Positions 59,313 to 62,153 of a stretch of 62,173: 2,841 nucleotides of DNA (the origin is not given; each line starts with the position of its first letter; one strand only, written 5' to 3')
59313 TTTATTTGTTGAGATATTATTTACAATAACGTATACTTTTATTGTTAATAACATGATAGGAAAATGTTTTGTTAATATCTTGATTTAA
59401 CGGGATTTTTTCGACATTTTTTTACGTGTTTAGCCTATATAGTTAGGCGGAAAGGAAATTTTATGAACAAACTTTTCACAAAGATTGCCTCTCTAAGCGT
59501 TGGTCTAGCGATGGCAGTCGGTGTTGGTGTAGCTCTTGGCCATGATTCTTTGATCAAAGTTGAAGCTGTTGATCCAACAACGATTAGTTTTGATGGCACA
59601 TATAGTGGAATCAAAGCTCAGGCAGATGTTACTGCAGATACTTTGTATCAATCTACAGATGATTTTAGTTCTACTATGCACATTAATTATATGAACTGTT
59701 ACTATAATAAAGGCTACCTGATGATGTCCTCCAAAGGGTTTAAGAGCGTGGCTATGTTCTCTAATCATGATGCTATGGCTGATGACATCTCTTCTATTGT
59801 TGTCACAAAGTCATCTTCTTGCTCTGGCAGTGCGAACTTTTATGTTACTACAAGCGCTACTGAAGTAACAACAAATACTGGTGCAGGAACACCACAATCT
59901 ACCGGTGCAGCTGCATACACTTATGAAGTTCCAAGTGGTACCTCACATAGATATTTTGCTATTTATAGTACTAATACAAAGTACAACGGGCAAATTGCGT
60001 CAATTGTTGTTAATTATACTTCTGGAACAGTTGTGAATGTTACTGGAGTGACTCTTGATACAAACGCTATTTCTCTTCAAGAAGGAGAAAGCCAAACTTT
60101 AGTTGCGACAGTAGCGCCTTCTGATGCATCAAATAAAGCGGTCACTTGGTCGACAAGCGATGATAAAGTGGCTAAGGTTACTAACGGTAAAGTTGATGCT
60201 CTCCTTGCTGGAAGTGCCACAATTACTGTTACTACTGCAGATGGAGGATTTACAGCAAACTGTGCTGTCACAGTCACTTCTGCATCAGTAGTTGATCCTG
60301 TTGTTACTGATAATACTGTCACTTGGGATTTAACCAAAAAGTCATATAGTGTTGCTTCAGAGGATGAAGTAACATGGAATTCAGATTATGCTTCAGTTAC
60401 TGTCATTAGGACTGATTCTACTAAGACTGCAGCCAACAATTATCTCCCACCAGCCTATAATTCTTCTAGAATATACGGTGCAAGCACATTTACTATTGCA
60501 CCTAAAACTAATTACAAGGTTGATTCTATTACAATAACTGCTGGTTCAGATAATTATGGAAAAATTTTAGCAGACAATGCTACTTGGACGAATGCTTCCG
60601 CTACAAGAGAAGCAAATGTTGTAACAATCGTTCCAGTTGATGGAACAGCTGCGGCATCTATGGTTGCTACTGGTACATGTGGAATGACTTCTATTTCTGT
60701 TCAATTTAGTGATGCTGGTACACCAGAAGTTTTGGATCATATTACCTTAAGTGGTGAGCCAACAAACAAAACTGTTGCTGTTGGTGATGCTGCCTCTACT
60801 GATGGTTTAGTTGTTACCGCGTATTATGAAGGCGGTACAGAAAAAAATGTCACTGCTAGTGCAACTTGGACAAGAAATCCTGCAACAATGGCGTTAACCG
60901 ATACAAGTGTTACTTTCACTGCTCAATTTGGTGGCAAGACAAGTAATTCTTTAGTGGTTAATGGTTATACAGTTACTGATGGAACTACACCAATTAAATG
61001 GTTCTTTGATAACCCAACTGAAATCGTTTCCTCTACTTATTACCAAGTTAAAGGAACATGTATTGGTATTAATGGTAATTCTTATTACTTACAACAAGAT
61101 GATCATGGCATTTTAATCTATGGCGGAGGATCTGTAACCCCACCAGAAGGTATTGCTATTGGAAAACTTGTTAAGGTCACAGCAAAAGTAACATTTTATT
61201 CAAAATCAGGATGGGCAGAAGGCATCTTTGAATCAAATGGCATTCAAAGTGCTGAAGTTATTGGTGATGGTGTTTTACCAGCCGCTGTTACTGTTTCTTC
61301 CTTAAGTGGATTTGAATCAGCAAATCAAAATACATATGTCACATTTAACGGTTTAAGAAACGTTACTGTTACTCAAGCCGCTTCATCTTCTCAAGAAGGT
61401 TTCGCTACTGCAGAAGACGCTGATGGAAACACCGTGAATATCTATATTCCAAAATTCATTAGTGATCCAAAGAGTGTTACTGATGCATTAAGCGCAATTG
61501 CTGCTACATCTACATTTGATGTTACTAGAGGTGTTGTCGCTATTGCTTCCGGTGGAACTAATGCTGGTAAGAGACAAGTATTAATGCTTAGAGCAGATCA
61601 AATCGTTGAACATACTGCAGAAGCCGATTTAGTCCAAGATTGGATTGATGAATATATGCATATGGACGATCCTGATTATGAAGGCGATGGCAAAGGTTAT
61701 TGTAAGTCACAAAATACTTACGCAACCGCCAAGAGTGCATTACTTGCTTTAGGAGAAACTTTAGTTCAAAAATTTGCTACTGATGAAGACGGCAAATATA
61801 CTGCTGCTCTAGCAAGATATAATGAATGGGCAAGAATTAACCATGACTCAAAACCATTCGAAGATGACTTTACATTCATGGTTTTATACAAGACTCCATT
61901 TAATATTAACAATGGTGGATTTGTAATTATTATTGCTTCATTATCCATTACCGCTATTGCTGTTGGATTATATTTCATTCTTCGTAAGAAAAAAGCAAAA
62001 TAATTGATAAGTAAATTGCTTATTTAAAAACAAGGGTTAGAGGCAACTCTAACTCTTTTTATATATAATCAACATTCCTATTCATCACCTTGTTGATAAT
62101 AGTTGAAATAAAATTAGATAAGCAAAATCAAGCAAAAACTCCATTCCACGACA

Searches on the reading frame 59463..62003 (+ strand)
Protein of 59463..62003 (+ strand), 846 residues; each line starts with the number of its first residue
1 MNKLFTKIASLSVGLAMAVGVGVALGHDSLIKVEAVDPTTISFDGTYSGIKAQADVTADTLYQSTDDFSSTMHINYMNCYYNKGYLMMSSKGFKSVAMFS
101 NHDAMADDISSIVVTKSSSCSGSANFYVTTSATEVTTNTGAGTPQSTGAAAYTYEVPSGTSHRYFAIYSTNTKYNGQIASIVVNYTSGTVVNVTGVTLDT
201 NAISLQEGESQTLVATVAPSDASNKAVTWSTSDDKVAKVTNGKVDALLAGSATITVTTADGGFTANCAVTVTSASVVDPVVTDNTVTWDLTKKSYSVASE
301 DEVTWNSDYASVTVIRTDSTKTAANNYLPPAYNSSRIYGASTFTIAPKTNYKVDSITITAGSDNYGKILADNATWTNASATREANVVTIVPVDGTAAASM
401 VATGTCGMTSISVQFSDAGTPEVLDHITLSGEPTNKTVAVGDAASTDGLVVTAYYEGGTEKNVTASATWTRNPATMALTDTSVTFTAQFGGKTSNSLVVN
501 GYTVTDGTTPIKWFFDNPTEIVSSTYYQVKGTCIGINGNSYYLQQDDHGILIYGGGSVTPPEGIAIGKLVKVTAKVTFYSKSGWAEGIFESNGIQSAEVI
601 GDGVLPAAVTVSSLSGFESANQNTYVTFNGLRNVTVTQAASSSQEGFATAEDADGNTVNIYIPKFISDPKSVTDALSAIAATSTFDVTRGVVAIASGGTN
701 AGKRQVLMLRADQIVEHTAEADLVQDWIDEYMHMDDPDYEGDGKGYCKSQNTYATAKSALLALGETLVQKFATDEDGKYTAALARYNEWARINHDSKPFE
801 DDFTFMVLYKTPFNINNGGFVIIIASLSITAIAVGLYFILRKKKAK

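Call 57: search_protein_families(library=pfam, proteins=[window:59463-62003:+], max_evalue=0.001)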
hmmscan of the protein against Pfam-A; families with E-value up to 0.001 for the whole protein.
window:59463-62003:+ (846 aa): 2 families
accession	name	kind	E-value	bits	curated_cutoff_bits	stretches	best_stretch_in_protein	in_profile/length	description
PF02368.24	Big_2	-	4.3e-16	59.1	22.8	1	193-269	2-79/79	Bacterial Ig-like domain (group 2)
PF21461.3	HL_N-beta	-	0.00088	19.5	27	0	228-264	15-50/57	Hyaluronate lyase, N-terminal beta-sheet domain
